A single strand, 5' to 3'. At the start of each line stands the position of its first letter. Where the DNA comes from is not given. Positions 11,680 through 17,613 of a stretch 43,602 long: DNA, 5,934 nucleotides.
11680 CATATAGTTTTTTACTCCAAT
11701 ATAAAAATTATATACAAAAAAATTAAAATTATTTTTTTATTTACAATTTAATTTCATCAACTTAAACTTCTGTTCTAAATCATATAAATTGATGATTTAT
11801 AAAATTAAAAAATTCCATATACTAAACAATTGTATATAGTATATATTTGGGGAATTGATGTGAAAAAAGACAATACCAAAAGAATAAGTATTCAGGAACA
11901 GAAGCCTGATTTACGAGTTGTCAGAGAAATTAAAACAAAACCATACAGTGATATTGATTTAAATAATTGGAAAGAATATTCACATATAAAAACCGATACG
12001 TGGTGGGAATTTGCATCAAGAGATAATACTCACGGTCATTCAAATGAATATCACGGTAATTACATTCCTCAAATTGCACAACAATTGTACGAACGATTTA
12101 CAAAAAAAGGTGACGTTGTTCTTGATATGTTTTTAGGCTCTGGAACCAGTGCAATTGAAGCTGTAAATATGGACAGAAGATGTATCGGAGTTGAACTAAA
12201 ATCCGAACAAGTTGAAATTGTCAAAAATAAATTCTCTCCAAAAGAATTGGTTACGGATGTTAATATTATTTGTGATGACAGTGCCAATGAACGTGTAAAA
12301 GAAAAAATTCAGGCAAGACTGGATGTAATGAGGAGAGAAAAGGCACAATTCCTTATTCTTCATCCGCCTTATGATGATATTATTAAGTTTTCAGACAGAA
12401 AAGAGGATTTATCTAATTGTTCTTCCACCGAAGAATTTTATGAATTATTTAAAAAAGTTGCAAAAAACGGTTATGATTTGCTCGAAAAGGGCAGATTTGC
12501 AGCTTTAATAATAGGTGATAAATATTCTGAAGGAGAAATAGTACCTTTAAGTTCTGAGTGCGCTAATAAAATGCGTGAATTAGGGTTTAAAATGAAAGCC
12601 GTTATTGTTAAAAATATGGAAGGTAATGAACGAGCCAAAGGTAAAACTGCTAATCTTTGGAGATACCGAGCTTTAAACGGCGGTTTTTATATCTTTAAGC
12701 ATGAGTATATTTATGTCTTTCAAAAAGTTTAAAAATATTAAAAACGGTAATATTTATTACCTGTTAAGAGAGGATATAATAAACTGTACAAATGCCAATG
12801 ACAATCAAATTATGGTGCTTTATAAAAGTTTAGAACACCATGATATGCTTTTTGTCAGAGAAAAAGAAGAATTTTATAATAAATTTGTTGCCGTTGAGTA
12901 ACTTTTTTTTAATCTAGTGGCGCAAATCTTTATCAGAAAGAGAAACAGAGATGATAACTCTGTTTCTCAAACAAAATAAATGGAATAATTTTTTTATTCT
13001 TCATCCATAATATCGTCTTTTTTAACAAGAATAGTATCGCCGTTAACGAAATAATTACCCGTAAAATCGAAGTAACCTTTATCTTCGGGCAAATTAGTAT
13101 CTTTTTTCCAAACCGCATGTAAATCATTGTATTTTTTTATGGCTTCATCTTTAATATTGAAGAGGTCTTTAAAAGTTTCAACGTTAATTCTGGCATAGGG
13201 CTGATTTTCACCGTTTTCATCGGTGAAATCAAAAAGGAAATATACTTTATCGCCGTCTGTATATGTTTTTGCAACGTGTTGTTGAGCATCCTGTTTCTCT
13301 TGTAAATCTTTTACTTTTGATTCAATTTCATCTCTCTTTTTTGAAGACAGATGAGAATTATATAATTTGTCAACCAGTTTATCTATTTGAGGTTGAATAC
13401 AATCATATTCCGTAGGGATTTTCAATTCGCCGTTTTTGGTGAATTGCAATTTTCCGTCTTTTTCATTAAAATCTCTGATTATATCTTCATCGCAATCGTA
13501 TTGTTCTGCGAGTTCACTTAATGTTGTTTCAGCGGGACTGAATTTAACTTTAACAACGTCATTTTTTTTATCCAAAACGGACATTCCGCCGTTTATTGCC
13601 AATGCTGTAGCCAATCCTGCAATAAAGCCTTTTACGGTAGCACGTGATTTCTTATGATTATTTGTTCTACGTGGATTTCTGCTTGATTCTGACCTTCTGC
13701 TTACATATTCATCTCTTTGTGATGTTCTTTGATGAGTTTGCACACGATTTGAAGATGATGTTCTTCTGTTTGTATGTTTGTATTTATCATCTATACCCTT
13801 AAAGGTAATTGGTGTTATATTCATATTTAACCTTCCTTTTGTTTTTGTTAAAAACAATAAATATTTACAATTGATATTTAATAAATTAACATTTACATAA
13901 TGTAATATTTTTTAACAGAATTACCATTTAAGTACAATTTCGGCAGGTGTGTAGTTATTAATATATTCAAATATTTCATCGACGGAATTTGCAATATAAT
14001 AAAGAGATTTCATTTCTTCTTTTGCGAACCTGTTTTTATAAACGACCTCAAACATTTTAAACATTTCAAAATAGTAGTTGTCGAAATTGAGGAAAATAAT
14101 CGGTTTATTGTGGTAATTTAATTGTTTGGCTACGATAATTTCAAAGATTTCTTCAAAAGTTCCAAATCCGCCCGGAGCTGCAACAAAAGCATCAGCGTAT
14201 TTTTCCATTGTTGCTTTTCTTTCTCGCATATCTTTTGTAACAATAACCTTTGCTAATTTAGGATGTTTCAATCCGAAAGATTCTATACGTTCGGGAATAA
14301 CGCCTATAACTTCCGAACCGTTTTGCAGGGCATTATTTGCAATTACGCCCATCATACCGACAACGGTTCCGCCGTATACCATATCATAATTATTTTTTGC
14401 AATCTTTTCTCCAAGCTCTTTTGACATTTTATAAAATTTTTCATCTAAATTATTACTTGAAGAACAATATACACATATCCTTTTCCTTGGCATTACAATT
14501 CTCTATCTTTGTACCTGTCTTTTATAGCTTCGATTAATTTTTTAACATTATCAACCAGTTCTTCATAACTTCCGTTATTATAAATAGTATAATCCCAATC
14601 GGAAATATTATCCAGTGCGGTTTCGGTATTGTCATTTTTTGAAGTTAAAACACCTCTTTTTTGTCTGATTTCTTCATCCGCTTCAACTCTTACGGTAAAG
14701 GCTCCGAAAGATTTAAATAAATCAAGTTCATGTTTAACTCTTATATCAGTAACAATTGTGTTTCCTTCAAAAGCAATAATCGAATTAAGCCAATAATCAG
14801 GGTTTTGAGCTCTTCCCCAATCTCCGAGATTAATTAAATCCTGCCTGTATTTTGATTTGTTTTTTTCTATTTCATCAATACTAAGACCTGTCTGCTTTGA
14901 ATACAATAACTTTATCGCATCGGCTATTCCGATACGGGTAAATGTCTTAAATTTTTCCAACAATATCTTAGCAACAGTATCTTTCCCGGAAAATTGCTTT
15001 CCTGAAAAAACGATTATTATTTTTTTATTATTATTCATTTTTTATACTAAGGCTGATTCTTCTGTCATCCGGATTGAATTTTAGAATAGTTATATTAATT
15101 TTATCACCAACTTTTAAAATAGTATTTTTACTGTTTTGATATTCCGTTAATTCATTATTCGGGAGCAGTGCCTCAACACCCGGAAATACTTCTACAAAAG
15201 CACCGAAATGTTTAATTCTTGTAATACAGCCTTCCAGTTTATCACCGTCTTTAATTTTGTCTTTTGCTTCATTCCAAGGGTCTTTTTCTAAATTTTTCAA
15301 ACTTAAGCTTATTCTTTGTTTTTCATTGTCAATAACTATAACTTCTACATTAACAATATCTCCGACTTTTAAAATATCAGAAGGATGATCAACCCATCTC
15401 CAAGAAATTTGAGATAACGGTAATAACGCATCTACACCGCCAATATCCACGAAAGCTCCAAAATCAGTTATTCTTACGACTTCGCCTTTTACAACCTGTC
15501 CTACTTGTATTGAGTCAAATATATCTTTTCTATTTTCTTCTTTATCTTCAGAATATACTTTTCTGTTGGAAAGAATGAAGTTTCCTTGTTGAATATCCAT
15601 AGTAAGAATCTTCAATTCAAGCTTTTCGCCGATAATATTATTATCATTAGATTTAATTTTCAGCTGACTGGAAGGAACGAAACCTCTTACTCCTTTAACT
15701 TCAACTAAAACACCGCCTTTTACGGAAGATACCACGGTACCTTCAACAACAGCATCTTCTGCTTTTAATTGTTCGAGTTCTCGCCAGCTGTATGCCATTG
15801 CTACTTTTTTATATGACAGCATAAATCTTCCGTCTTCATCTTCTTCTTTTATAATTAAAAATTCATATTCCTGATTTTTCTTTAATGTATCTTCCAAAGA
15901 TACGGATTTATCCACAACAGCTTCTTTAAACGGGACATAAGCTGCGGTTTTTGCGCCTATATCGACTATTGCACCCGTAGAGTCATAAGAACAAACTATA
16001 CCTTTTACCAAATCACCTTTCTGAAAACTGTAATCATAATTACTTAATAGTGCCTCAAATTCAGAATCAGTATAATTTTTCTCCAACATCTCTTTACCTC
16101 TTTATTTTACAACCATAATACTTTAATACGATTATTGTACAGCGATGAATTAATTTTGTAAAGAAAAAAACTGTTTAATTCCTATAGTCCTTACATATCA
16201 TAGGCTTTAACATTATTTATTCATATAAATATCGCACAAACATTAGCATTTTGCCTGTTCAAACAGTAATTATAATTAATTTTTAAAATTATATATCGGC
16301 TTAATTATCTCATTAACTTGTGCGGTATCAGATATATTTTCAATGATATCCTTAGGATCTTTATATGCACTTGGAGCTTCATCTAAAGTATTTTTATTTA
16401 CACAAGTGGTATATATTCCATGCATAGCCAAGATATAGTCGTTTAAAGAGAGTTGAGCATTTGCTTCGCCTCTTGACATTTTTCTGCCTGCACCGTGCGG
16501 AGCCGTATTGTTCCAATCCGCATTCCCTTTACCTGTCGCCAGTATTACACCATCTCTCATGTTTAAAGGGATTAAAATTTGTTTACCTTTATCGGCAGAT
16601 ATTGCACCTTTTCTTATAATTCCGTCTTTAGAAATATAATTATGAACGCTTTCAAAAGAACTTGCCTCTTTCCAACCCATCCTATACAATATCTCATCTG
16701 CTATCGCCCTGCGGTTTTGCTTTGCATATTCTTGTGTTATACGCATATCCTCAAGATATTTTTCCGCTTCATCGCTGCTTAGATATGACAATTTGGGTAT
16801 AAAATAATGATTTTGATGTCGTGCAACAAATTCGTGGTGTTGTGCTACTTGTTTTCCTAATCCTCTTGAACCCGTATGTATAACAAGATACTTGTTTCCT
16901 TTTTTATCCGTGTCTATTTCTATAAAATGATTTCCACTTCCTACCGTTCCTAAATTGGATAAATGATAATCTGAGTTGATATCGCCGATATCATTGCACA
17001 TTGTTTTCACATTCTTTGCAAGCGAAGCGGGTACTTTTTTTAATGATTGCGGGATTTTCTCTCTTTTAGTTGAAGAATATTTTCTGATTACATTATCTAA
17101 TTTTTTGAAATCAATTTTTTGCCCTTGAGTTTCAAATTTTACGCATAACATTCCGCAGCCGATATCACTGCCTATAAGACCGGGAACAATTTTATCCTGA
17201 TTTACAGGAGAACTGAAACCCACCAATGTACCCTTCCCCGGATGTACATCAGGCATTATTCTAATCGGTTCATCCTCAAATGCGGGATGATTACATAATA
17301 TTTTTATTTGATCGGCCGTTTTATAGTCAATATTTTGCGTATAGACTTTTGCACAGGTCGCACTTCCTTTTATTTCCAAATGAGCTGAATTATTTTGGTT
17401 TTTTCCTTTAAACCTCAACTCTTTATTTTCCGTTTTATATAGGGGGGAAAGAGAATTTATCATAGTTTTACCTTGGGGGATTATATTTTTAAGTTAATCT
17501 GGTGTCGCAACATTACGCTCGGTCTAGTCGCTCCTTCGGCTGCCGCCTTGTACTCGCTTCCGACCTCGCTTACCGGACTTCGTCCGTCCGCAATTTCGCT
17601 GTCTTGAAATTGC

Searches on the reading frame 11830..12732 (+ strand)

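Call 94: search_protein_families(library=pfam, proteins=[window:11830-12732:+], max_evalue=0.0001)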
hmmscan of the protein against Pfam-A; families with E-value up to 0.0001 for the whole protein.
window:11830-12732:+ (300 aa): 1 family
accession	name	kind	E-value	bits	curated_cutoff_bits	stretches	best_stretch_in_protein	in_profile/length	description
PF01555.25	N6_N4_Mtase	-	3.8e-22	79.8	26.7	2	15-132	114-220/221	DNA methylase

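Call 108: search_protein_families(library=padloc, proteins=[window:11830-12732:+], max_evalue=0.001)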
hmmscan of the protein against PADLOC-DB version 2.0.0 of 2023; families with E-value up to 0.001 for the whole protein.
window:11830-12732:+ (300 aa): 56 families (the best 25 are shown)
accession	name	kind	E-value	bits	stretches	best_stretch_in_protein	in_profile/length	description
PDLC03351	MTase_II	-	9e-86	286.2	1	29-299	82-347/348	Type II methyltransferase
PDLC03376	MTase_II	-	1.2e-36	124.8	1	47-299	9-249/249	Type II methyltransferase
PDLC03353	MTase_II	-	3e-26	90.5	2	37-135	158-250/260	Type II methyltransferase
PDLC03350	MTase_II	-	4.9e-21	73.4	2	55-141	218-301/312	Type II methyltransferase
PDLC03380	MTase_II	-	1.6e-17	61.8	1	58-139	19-102/393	Type II methyltransferase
PDLC03239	MTase_II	-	5.6e-16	56.3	2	67-167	65-168/442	Type II methyltransferase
PDLC03387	MTase_II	-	9.8e-15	52.5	1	80-138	220-278/289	Type II methyltransferase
PDLC03391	MTase_II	-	2.7e-14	50.7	1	68-190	138-259/381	Type II methyltransferase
PDLC03371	MTase_II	-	4.5e-13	47.3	1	48-137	172-254/260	Type II methyltransferase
PDLC03259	MTase_II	-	3.4e-12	43.9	1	46-136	164-256/423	Type II methyltransferase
PDLC03325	MTase_II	-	4.3e-12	43.5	1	58-140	56-138/426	Type II methyltransferase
PDLC03260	MTase_II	-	4.6e-12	43.5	1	53-136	221-308/349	Type II methyltransferase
PDLC03635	MTase_III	-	2.1e-10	38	1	19-122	458-559/708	Type III methyltransferase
PDLC03363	MTase_II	-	2.4e-10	38.3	1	47-205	31-182/294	Type II methyltransferase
PDLC03283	MTase_II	-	5.9e-10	36.9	1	47-136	181-272/352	Type II methyltransferase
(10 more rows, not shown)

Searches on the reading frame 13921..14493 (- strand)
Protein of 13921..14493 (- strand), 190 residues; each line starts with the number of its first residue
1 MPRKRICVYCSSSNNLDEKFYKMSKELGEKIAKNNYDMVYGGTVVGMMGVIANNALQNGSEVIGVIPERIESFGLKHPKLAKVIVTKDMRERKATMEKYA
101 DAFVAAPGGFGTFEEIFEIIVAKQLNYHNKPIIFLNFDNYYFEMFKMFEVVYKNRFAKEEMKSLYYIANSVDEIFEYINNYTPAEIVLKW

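Call 94: search_protein_families(library=pfam, proteins=[window:13921-14493:-], max_evalue=0.0001)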
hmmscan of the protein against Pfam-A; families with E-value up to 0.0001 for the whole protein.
window:13921-14493:- (190 aa): 2 families
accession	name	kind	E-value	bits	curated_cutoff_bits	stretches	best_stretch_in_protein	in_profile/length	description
PF03641.19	Lysine_decarbox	-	6.3e-36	123.9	27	1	48-177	1-130/131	Possible lysine decarboxylase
PF18306.6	LDcluster4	-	2.7e-13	50.3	26.3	1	7-143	5-125/151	SLOG cluster4 family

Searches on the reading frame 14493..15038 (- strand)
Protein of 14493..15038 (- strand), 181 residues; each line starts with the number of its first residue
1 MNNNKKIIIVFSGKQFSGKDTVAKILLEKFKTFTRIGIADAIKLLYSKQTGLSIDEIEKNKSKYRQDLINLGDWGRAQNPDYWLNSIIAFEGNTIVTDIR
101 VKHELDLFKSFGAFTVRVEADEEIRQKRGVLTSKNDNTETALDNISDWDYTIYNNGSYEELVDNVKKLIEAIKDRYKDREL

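Call 95: search_protein_families(library=pfam, proteins=[window:14493-15038:-], max_evalue=0.001)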
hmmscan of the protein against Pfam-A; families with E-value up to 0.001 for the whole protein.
window:14493-15038:- (181 aa): 3 families
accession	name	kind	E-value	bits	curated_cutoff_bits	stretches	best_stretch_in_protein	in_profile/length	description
PF04275.20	P-mevalo_kinase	-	1.2e-15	57.8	33.8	1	11-110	1-110/114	Phosphomevalonate kinase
PF21448.3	DNMK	-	2e-11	44.4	27.1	1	83-162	159-230/232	Deoxynucleotide monophosphate kinase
PF13238.12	AAA_18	-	6.4e-06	27.1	29.4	1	9-138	1-117/128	AAA domain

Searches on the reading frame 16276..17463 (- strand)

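Call 94: search_protein_families(library=pfam, proteins=[window:16276-17463:-], max_evalue=0.0001)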
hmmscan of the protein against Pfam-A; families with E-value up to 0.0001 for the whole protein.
window:16276-17463:- (395 aa): 1 family
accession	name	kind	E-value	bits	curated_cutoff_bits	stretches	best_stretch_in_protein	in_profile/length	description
PF01139.22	RtcB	-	3.3e-59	201.7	27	1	66-394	14-425/426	tRNA-splicing ligase RtcB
